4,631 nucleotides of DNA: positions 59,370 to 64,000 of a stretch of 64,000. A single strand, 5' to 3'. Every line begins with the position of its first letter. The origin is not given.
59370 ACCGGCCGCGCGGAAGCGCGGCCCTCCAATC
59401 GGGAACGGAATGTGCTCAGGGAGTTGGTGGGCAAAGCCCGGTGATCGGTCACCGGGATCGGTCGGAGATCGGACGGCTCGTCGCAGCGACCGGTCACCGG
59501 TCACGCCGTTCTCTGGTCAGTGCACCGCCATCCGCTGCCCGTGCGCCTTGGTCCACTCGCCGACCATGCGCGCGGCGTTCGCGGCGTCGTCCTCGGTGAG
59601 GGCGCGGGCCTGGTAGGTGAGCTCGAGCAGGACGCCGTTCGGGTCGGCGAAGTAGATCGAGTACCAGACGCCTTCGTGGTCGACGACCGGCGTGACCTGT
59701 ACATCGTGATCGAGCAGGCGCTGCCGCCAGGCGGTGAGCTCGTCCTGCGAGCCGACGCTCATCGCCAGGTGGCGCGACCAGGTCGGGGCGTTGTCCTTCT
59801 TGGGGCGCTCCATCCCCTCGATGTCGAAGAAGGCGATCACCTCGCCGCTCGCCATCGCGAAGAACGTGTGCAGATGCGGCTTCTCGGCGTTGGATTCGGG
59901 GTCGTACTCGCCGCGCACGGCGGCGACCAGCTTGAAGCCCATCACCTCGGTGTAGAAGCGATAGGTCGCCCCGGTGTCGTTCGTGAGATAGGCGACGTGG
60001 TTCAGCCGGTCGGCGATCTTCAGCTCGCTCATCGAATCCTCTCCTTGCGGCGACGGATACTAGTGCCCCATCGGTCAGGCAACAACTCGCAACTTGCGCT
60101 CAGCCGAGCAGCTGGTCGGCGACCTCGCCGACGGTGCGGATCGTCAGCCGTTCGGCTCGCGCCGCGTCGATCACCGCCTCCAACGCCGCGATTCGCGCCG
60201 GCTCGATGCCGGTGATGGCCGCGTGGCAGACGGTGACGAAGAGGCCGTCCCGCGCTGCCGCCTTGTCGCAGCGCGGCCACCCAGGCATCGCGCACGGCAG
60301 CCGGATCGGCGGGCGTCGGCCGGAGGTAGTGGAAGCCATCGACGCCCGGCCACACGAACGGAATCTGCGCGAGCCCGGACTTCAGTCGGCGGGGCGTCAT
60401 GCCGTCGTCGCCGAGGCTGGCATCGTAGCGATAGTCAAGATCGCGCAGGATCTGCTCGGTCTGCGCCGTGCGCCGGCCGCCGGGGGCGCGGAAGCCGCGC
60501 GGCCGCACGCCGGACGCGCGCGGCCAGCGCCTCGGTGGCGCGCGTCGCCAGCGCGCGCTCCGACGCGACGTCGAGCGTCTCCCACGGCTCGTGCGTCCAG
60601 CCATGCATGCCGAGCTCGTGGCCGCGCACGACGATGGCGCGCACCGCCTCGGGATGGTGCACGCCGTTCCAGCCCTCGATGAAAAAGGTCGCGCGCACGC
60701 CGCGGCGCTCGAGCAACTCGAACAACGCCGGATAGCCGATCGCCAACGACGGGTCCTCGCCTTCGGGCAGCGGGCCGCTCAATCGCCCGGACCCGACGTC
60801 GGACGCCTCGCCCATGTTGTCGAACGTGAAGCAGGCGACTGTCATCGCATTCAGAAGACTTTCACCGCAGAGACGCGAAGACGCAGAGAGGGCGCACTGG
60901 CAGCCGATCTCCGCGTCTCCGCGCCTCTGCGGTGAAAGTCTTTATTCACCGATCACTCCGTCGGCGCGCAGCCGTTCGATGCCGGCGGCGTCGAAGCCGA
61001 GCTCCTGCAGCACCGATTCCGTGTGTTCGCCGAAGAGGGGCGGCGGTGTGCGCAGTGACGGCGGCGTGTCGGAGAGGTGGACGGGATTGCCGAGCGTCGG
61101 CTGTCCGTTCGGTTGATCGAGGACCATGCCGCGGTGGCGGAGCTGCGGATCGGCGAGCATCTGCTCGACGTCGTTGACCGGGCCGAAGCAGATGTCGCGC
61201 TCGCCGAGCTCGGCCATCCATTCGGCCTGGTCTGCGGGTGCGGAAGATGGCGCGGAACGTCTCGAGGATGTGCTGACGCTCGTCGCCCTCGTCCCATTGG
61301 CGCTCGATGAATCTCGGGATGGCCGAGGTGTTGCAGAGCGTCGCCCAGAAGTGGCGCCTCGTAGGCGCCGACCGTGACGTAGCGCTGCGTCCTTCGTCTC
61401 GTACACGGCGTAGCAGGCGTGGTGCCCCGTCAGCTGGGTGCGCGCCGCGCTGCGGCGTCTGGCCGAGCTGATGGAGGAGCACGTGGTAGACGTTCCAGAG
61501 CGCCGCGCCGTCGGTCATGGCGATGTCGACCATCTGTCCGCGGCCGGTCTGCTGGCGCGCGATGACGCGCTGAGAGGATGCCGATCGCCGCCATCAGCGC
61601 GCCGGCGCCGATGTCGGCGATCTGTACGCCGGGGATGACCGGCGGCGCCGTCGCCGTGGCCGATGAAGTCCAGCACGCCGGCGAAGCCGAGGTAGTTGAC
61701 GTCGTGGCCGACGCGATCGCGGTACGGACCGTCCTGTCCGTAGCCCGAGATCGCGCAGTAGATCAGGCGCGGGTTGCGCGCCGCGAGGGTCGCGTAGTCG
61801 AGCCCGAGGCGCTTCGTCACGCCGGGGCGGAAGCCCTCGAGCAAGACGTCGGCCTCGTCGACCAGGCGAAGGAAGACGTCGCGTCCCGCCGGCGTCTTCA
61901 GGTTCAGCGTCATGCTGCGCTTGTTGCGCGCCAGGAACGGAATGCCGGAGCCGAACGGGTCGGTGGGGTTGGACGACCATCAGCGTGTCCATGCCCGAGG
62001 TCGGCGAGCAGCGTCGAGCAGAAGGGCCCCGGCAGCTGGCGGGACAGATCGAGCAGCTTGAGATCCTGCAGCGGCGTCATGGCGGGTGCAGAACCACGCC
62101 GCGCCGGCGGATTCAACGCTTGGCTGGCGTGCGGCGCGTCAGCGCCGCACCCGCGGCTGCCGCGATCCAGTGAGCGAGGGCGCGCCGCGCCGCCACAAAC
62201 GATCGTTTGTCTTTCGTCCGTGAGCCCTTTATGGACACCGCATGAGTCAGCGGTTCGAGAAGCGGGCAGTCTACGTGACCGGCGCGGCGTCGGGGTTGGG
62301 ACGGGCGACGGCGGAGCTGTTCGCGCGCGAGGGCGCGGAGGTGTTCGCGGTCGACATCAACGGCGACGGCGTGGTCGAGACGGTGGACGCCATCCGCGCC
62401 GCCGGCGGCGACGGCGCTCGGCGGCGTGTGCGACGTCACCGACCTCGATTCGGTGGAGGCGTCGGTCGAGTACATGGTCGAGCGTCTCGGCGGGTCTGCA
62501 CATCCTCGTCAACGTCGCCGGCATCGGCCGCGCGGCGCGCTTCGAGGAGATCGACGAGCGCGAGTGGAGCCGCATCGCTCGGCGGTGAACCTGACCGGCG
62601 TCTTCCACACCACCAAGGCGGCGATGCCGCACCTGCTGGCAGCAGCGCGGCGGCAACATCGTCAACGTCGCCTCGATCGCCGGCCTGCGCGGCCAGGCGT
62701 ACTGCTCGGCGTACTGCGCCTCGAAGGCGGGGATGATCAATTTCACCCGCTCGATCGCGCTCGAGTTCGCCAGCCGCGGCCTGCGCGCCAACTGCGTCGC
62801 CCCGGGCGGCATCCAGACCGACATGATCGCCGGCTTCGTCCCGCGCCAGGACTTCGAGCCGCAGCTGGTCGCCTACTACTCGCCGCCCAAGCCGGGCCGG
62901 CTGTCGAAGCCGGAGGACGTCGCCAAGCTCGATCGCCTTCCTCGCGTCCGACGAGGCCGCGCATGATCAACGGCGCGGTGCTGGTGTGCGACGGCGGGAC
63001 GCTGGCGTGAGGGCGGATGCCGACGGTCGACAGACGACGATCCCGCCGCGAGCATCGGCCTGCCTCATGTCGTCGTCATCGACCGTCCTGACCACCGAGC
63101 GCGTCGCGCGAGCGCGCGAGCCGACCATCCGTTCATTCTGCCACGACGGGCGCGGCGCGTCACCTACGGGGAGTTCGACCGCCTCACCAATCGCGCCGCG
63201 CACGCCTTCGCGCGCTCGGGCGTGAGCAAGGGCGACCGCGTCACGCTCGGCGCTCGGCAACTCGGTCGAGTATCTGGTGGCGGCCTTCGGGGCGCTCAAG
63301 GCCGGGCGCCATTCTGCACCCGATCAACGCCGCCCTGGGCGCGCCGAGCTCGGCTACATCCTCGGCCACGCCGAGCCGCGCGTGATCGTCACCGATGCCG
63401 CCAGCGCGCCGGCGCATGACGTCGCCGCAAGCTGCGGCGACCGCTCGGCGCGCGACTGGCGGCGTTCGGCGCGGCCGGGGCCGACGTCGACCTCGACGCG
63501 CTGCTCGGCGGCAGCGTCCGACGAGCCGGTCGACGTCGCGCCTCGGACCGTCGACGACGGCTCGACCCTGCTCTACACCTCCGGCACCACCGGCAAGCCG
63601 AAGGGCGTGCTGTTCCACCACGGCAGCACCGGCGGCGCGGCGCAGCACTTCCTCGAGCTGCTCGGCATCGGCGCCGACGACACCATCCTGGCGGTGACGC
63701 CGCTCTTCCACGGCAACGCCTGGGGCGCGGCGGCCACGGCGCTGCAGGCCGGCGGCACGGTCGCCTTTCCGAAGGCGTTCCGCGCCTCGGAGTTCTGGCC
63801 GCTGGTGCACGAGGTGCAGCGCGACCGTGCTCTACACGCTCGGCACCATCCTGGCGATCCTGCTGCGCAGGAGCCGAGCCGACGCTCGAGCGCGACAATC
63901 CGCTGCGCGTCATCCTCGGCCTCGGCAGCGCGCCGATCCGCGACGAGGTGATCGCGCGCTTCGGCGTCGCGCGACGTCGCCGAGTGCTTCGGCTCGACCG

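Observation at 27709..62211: Four copies of a CAAAC-N4-GTTTG (PsrA-type) operator tie distant parts of the catabolic supercluster into one putative TetR regulon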

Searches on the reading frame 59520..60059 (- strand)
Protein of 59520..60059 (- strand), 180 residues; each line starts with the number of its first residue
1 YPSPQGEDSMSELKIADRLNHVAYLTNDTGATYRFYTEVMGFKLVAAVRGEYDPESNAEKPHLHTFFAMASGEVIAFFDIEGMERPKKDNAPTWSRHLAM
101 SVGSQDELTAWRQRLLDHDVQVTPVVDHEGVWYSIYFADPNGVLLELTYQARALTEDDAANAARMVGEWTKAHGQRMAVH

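Call 27: search_protein_families(library=pfam, proteins=[window:59520-60059:-], max_evalue=0.001)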
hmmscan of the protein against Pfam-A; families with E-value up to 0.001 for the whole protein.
window:59520-60059:- (180 aa): 2 families
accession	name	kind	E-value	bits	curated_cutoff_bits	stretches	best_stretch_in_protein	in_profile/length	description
PF00903.31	Glyoxalase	-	6.8e-19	68.9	20.6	1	18-147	1-121/121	Glyoxalase/Bleomycin resistance protein/Dioxygenase superfamily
PF13669.12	Glyoxalase_4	-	0.00049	20.8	27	1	20-125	1-96/109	Glyoxalase/Bleomycin resistance protein/Dioxygenase superfamily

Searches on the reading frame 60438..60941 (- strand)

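Call 27: search_protein_families(library=pfam, proteins=[window:60438-60941:-], max_evalue=0.001)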
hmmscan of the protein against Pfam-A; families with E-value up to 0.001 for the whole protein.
window:60438-60941:- (168 aa): 1 family
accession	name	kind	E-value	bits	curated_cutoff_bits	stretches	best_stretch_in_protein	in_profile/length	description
PF01522.26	Polysacc_deac_1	-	5.2e-15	55.9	23.1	1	70-153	21-103/124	Polysaccharide deacetylase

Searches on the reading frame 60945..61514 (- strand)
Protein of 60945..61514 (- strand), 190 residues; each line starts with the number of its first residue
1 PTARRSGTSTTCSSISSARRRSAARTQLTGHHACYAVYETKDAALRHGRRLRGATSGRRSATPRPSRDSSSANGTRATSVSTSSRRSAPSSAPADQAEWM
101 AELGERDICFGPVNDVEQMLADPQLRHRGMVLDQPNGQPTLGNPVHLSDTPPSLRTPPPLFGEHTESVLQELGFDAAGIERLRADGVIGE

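Call 27: search_protein_families(library=pfam, proteins=[window:60945-61514:-], max_evalue=0.001)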
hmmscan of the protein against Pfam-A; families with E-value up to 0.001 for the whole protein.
window:60945-61514:- (190 aa): 1 family
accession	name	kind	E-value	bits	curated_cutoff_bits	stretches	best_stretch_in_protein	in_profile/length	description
PF02515.22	CoA_transf_3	-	4.4e-15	56.1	23.3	1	79-165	277-366/366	CoA-transferase family III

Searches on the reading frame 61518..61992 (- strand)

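Call 27: search_protein_families(library=pfam, proteins=[window:61518-61979:-, window:61597-61992:-], max_evalue=0.001)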
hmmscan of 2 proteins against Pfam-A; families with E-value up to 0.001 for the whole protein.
window:61518-61979:- (154 aa): 1 family
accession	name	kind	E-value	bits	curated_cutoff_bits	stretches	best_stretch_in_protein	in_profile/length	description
PF02515.22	CoA_transf_3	-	1.4e-37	130.2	23.3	1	15-111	57-153/366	CoA-transferase family III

window:61597-61992:- (132 aa): 0 families

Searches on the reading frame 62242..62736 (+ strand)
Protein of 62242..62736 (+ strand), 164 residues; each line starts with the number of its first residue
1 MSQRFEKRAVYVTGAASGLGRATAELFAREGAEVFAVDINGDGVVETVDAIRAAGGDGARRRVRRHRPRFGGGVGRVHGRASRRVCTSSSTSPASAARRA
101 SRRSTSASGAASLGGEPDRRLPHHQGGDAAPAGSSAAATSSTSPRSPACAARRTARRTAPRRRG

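Call 11: search_protein_families(library=pfam, proteins=[window:62242-62736:+], max_evalue=0.01)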
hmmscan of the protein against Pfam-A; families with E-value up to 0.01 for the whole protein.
window:62242-62736:+ (164 aa): 2 families
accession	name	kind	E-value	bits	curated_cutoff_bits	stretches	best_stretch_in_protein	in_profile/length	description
PF00106.31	adh_short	-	1e-08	35.3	26.6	1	9-55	2-48/195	short chain dehydrogenase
PF13561.12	adh_short_C2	-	6.8e-06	26.3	27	1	14-56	1-44/236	Enoyl-(Acyl carrier protein) reductase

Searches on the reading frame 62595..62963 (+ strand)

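Call 27: search_protein_families(library=pfam, proteins=[window:62595-62963:+], max_evalue=0.001)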
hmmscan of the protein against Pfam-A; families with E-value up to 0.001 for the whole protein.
window:62595-62963:+ (123 aa): 2 families
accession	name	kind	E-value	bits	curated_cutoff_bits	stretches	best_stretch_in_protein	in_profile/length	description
PF00106.31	adh_short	-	1.8e-20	73.7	26.6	1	16-80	125-189/195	short chain dehydrogenase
PF13561.12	adh_short_C2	-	3.1e-19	69.9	27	1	16-111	119-211/236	Enoyl-(Acyl carrier protein) reductase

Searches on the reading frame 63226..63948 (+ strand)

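Call 27: search_protein_families(library=pfam, proteins=[window:63226-63948:+], max_evalue=0.001)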
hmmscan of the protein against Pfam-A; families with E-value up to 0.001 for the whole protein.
window:63226-63948:+ (241 aa): 1 family
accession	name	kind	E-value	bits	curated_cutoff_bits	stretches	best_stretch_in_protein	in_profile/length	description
PF00501.34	AMP-binding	-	2.2e-29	102.9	29.9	1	10-195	53-253/384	AMP-binding enzyme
